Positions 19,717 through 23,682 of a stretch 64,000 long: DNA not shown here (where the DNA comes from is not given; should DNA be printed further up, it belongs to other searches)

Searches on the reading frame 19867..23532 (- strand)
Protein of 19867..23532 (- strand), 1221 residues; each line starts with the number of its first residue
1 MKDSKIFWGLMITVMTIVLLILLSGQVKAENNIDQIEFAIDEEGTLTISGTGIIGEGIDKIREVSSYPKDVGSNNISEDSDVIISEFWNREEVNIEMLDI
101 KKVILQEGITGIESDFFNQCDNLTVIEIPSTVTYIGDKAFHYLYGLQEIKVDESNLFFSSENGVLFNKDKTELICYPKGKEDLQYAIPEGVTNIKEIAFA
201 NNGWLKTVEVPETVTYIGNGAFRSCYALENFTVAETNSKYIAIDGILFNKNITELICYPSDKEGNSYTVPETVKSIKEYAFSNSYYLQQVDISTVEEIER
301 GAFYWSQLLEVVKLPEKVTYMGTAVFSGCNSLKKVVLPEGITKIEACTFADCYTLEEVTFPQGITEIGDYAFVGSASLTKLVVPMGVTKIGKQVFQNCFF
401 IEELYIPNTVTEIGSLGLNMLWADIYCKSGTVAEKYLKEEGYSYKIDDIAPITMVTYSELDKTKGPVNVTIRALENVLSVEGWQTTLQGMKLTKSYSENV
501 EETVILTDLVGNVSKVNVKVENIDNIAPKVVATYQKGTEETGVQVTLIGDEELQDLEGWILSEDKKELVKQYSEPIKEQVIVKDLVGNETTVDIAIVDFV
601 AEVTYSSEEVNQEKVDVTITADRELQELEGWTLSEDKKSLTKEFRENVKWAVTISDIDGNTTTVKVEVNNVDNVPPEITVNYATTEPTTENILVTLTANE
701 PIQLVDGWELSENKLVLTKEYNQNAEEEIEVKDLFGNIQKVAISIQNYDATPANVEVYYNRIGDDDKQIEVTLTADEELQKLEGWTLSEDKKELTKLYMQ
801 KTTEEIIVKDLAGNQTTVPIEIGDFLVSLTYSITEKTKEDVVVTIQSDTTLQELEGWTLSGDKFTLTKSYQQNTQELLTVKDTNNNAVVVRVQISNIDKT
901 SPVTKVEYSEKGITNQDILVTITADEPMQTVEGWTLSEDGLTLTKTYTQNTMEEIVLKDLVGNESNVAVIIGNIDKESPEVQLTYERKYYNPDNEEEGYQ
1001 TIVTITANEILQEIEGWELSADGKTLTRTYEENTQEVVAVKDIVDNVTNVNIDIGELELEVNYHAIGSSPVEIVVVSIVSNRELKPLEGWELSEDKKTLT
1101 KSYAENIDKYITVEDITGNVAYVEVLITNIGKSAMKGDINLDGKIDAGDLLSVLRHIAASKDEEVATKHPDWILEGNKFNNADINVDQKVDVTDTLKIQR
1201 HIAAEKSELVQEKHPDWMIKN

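Call 32: search_protein_families(library=pfam, proteins=[window:19867-23532:-], max_evalue=0.001)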
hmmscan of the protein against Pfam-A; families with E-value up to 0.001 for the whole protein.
window:19867-23532:- (1221 aa): 2 families
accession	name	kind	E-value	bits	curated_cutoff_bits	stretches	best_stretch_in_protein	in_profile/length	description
PF13306.12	LRR_5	-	2.2e-56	189.7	27.7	4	325-415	7-95/127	BspA type Leucine rich repeat region (6 copies)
PF00404.24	Dockerin_1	-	6e-07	30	22.9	1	1136-1202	1-56/57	Dockerin type I domain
